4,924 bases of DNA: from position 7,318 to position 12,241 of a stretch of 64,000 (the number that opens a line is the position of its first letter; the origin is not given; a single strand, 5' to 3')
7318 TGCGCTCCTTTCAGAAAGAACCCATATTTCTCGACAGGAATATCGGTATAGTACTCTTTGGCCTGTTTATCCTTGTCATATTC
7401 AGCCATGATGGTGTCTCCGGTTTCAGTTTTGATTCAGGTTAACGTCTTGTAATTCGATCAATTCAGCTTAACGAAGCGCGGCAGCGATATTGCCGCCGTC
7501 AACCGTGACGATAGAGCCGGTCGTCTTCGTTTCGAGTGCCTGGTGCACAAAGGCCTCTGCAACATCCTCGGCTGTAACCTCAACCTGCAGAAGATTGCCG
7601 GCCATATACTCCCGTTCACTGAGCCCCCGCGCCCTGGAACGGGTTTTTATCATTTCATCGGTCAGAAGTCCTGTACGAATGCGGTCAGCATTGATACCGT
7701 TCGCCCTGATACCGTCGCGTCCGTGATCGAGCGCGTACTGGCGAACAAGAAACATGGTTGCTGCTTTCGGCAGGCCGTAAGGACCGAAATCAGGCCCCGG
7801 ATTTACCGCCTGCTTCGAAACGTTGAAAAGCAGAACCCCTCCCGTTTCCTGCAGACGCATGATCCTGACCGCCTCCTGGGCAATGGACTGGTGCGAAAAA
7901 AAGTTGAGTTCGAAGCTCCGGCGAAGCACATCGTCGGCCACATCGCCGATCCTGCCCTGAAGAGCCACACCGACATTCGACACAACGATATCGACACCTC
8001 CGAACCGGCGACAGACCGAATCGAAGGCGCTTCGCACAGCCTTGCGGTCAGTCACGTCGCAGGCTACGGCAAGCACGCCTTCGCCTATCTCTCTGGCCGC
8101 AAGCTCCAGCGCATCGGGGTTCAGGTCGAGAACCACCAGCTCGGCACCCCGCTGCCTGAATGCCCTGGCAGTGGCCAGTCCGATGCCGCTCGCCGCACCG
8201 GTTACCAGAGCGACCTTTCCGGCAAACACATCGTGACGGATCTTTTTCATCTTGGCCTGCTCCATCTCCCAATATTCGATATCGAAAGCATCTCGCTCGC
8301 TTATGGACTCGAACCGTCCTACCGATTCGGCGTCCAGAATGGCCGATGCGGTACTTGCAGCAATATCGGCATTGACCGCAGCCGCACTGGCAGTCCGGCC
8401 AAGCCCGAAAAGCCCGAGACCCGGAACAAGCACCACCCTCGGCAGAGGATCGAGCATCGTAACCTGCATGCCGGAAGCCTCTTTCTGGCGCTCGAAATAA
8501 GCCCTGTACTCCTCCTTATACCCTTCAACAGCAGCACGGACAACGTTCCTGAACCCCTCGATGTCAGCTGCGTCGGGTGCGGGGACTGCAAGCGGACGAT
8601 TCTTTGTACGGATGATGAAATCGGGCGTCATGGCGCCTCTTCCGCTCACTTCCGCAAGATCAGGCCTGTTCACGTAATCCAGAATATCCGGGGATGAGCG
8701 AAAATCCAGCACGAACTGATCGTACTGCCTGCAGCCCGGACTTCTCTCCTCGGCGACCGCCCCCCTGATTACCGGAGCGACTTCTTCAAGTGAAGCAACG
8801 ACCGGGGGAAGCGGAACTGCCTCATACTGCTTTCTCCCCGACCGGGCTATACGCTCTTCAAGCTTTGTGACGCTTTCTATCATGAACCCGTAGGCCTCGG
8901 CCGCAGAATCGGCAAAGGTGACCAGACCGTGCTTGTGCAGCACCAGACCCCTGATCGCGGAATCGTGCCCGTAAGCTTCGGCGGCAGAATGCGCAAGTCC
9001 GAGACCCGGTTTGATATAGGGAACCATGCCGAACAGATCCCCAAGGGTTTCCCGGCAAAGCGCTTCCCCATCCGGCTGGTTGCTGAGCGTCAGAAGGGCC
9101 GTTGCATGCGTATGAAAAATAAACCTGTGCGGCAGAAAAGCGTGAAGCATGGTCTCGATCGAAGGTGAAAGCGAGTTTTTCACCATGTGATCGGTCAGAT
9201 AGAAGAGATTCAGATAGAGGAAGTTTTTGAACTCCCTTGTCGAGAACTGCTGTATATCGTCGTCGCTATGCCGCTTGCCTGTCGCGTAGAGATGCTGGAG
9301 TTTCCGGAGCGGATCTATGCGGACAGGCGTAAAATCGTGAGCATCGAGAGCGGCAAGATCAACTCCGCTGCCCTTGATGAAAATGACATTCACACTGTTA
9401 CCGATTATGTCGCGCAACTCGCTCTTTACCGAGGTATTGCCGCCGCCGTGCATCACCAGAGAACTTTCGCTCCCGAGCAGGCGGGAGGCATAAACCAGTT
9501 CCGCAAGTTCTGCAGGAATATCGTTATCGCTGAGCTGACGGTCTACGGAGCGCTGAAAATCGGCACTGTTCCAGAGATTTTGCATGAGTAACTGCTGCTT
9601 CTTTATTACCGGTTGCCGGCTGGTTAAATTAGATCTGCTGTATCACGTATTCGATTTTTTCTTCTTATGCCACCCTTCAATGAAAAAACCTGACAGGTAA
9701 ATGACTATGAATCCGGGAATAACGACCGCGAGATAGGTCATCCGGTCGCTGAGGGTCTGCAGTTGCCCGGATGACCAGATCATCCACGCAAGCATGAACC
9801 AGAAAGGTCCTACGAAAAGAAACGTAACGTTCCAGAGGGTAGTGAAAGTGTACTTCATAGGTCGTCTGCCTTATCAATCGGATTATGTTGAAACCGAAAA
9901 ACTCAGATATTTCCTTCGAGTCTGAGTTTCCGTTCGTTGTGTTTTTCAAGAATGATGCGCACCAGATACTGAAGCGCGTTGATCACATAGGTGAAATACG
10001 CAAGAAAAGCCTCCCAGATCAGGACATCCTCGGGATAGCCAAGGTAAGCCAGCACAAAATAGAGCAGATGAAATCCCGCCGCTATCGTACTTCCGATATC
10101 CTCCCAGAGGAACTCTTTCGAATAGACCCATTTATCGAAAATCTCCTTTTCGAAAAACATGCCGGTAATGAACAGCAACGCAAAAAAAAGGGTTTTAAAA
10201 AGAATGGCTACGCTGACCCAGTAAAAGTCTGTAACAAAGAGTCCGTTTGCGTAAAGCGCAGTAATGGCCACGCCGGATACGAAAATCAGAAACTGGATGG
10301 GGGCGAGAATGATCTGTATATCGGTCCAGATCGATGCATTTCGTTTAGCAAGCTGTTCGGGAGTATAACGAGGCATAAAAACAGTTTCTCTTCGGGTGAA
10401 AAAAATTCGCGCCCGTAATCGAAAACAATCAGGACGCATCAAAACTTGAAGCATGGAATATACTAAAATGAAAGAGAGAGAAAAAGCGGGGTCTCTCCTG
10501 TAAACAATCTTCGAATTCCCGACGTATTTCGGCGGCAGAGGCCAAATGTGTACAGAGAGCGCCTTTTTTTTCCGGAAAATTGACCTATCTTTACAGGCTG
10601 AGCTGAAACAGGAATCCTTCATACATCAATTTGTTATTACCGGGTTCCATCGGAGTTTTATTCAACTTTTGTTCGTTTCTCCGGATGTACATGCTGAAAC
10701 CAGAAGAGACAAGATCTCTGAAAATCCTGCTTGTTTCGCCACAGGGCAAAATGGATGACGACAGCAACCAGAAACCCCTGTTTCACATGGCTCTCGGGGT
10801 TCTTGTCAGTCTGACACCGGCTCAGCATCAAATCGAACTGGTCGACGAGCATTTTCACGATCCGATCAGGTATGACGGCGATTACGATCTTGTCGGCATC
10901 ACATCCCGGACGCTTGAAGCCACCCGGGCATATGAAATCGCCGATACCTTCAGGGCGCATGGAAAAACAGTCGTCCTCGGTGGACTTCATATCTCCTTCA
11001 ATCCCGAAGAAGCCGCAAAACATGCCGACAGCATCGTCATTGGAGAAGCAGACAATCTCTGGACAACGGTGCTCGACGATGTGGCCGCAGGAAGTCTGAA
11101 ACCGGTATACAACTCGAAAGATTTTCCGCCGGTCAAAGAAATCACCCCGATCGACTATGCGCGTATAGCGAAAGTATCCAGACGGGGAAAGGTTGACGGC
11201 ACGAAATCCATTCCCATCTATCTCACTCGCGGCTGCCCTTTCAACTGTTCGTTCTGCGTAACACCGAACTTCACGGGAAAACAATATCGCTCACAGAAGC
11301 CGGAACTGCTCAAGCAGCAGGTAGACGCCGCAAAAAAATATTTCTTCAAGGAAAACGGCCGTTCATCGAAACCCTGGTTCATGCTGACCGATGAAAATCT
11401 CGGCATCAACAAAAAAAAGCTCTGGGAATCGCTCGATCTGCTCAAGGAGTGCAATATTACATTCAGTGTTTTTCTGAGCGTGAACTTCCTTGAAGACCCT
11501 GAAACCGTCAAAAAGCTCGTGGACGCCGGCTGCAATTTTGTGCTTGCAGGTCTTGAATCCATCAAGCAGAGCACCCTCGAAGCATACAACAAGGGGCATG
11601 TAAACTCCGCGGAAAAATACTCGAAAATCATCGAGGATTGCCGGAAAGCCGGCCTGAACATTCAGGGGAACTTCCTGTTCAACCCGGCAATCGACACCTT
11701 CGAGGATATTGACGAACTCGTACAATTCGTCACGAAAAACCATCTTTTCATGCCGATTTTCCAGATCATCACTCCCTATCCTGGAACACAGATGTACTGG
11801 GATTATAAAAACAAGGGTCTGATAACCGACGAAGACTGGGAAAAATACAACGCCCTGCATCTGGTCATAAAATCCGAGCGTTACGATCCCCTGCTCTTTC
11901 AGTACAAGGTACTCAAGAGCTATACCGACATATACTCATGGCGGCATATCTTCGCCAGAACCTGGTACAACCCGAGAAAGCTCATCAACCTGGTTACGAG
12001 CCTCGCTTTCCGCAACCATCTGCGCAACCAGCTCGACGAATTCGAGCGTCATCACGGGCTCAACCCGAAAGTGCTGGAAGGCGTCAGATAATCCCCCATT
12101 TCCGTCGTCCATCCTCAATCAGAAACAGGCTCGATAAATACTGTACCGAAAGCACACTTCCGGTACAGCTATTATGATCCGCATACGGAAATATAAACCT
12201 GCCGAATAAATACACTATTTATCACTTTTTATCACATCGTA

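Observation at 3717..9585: Co-directional RuBisCO-like protein cluster (aldolase-SDR fusion, LsrF-type aldolase/thiolase, RLP, SDR): a compact ketose-phosphate pathway with no assigned chemistry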

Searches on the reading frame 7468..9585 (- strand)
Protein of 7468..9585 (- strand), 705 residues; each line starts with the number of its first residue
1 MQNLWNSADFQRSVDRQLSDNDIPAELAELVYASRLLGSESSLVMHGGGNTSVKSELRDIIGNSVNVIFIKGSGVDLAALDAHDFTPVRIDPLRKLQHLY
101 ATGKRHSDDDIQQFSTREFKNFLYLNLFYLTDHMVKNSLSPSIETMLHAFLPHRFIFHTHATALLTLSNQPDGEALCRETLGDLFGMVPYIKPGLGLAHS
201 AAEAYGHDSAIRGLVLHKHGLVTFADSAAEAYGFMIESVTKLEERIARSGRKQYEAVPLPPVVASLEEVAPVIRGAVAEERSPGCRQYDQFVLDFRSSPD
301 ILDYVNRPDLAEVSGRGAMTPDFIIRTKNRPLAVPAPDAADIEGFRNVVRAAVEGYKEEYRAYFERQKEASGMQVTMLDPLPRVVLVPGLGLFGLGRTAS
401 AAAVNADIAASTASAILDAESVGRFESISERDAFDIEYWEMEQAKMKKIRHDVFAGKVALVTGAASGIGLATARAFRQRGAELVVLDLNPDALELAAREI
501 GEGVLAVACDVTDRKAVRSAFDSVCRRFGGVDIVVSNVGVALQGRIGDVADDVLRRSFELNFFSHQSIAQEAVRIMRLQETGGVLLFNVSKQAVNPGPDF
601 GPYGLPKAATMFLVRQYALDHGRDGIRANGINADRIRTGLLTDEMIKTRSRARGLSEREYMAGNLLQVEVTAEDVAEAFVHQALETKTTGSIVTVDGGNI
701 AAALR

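Call 4: search_protein_families(library=pfam, proteins=[window:7468-9585:-])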
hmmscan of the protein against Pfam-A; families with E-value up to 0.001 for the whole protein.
window:7468-9585:- (705 aa): 5 families
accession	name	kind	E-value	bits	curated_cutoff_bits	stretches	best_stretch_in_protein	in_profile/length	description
PF13561.12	adh_short_C2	-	2.4e-40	139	27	1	463-698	1-234/236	Enoyl-(Acyl carrier protein) reductase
PF00106.31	adh_short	-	3.1e-36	125.1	26.6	1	457-642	1-188/195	short chain dehydrogenase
PF00596.27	Aldolase_II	-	7.7e-23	81.8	22.2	1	29-237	2-174/183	Class II Aldolase and Adducin N-terminal domain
PF08659.16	KR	-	5.9e-07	30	22.6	1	459-558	3-109/180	KR domain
PF01370.27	Epimerase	-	0.00047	20.1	20.9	0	459-524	1-63/240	NAD dependent epimerase/dehydratase family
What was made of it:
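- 7468..9585 (-): Bifunctional class II aldolase (N-terminal, about 445 aa) / short-chain dehydrogenase (C-terminal), 705 aa ('AldSDR'). Pfam finds Aldolase_II at residues 29-237 and adh_short at 457-642 (call 4).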

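Call 5: search_protein_families(library=ncbifam, proteins=[window:7468-9585:-])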
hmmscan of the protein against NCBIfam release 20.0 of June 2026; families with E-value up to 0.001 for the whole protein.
window:7468-9585:- (705 aa): 225 families (the best 25 are shown)
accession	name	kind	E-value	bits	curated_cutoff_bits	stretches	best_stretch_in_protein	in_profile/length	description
NF006193.0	PRK08324.2-1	subfamily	0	1380.2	1213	1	1-705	1-705/705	bifunctional aldolase/short-chain dehydrogenase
NF006192.0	PRK08324.1-6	equivalog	1.1e-262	873.4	639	1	1-705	1-685/685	bifunctional aldolase/short-chain dehydrogenase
NF006195.0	PRK08324.2-3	equivalog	3.7e-233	775.6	931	1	1-705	1-678/678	bifunctional aldolase/short-chain dehydrogenase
NF006196.0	PRK08324.2-4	equivalog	1.7e-153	512.4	831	1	23-699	13-653/657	bifunctional aldolase/short-chain dehydrogenase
NF006194.0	PRK08324.2-2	equivalog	5.2e-152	508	686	1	1-703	1-701/703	bifunctional aldolase/short-chain dehydrogenase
NF006190.0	PRK08324.1-4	equivalog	3e-137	458.6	1014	1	23-703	14-687/689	bifunctional aldolase/short-chain dehydrogenase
TIGR02632.1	RhaD_aldol-ADH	equivalog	5.4e-137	458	567.75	1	28-705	2-676/676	bifunctional rhamnulose-1-phosphate aldolase/short-chain dehydrogenase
NF006189.0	PRK08324.1-3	equivalog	2.6e-127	426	634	1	26-705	24-701/701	bifunctional rhamnulose-1-phosphate aldolase/short-chain dehydrogenase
NF006191.0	PRK08324.1-5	equivalog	5.3e-109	365.6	1240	1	26-704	27-705/706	bifunctional aldolase/short-chain dehydrogenase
NF006188.0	PRK08324.1-1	equivalog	4.7e-101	339.1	1152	1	26-705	6-679/679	bifunctional aldolase/short-chain dehydrogenase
NF006197.0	PRK08324.2-5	equivalog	2.5e-71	240.8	627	1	23-488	13-453/583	bifunctional aldolase/short-chain dehydrogenase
NF005559.1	PRK07231.1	subfamily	9.5e-43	146.5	215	1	454-699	2-247/249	glucose 1-dehydrogenase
NF004791.0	PRK06138.1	equivalog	8e-38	130.2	312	1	455-701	4-251/252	SDR family oxidoreductase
NF052558.1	MBtsdlDhBudC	equivalog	4e-35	121.6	270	1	454-702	1-244/250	meso-2,3-butanediol dehydrogenase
NF004526.0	PRK05872.1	subfamily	1e-32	113.5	276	1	452-680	6-230/297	short-chain dehydrogenase/reductase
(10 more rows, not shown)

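Call 66: search_solved_structures(query=window:7468-9585:-, max_evalue=1e-8, show_alignments=2)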
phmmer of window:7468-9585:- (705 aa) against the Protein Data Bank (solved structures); distinct sequences matched with E-value up to 1e-8: 440 (the best 60 are shown).
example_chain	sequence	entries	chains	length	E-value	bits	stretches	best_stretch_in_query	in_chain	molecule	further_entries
3m4r_A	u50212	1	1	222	2.4e-37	131.8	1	19-246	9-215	Uncharacterized protein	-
6zyz_A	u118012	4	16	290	9.4e-29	103.5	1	455-699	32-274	Borneol dehydrogenase from salvia rosmarinus | Borneol Dehydrogenase (salvia rosmarinus) apo structure | BORNEOL DEHYDROGENASE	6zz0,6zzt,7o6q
4dqx_A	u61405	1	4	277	3e-28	101.8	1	457-699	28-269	Probable oxidoreductase protein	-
3ai1_A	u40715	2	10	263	5.7e-24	87.7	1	454-699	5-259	NADPH-sorbose reductase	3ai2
1ahh_A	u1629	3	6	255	1.9e-23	85.9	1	455-700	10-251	7 ALPHA-HYDROXYSTEROID DEHYDROGENASE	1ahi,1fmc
3ai3_A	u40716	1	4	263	2e-23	85.8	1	454-699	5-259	NADPH-sorbose reductase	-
7eny_A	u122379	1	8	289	2.1e-23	85.8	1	454-700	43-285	7alpha-hydroxysteroid dehydrogenase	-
8sy8_A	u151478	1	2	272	4.6e-23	84.7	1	457-698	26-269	4-formylbenzenesulfonate dehydrogenase TsaC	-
8r0c_A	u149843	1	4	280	5.3e-23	84.5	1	454-698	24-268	Borneoldehydrogenase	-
8r0d_A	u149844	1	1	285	1.3e-22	83.2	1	455-698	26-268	Borneoldehydrogenase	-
4npc_A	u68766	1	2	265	1.8e-22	82.7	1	454-698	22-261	Sorbitol dehydrogenase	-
2bgk_A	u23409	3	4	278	2e-22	82.5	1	456-698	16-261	RHIZOME SECOISOLARICIRESINOL DEHYDROGENASE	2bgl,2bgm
8hde_A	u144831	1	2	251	2.4e-22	82.3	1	457-700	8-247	7-alpha-hydroxysteroid dehydrogenase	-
4trr_A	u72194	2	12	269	2.7e-22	82.1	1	455-680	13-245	Putative D-beta-hydroxybutyrate dehydrogenase | 3-hydroxybutyrate dehydrogenase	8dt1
1zem_A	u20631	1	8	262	3.3e-22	81.8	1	454-651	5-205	xylitol dehydrogenase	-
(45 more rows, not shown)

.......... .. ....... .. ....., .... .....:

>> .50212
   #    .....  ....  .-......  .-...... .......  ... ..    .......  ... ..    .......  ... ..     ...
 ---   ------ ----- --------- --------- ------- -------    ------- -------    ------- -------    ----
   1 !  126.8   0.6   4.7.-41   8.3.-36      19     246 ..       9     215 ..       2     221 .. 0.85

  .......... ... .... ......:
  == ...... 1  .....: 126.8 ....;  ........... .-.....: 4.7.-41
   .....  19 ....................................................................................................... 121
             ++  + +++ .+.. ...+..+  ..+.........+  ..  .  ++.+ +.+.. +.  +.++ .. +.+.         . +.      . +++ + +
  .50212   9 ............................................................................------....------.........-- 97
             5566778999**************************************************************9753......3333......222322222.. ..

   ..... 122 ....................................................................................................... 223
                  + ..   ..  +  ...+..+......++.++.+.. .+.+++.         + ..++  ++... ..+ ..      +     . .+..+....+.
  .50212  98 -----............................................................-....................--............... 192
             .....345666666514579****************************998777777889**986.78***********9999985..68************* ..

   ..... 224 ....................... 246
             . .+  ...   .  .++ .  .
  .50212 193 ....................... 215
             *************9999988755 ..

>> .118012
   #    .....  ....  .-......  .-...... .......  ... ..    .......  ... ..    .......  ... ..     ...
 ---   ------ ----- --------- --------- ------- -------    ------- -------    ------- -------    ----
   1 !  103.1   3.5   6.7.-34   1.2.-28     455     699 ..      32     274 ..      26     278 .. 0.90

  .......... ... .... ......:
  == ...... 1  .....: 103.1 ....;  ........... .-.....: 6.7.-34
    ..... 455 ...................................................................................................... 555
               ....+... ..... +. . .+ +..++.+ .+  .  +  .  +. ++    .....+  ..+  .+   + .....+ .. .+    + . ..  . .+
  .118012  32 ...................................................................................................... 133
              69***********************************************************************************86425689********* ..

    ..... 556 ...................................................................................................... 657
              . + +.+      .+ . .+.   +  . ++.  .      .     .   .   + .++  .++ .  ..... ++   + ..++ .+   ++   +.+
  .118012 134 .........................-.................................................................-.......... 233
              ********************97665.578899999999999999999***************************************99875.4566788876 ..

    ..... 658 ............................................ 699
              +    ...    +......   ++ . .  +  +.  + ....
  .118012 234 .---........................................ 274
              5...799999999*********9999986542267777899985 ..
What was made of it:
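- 7468..9585 (-): The N-domain aligns to PDB 3M4R with the metal and catalytic motifs PSIET, HTH and KHG kept (call 66).
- The aldolase domain keeps its metal motifs (call 66).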

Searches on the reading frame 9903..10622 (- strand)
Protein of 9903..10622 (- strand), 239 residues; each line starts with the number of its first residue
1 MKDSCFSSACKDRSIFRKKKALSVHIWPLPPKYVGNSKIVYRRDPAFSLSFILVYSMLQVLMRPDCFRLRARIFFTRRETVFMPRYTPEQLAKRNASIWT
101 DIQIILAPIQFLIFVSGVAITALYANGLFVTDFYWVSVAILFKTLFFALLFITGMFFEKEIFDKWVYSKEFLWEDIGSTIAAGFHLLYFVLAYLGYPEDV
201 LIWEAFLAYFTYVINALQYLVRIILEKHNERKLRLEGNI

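Call 22: search_protein_families(library=pfam, proteins=[window:9903-10622:-], max_evalue=0.001)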
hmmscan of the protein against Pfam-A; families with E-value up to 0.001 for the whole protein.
window:9903-10622:- (239 aa): 1 family
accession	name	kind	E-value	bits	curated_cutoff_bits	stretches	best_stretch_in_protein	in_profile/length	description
PF07284.16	BCHF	-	3.1e-54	183.2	25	1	86-224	1-138/139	2-vinyl bacteriochlorophyllide hydratase (BCHF)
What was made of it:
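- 9903..10622 (-): BchF/BchV-type 3-vinyl bacteriochlorophyllide hydratase; the upstream member of the co-directional run (the true start is probably internal to this ORF). Pfam BCHF scores 183 bits on residues 86-224 of the 239-aa ORF (call 22).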

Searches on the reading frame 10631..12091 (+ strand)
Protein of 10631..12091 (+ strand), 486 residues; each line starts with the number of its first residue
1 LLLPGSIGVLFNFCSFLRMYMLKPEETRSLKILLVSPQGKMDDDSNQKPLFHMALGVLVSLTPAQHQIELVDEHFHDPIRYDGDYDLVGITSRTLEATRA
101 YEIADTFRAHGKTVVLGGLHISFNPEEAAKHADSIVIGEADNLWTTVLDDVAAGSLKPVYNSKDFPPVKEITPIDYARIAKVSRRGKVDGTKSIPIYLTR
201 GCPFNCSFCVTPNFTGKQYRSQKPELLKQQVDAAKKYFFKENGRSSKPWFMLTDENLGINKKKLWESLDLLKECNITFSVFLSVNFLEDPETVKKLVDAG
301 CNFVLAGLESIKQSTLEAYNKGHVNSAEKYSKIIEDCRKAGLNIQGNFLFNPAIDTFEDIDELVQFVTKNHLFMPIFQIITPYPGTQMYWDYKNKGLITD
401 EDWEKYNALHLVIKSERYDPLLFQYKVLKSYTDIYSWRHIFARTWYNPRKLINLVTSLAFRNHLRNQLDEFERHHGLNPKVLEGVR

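Call 22: search_protein_families(library=pfam, proteins=[window:10631-12091:+], max_evalue=0.001)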
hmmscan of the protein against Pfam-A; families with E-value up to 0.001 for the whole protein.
window:10631-12091:+ (486 aa): 3 families
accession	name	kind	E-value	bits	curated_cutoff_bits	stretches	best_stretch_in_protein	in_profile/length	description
PF04055.27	Radical_SAM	-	1e-14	55.5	29.5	1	196-366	1-165/166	Radical SAM superfamily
PF02310.24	B12-binding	-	2.6e-06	27.7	32.1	1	82-142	49-115/121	B12 binding domain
PF19864.5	Radical_SAM_N2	-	0.00044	20.2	29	1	107-152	81-126/151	Radical SAM proteins, N-terminal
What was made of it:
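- Two B12/radical-SAM genes lie within 7 kb, at 10631-12091 and 14448-16400 (call 22).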
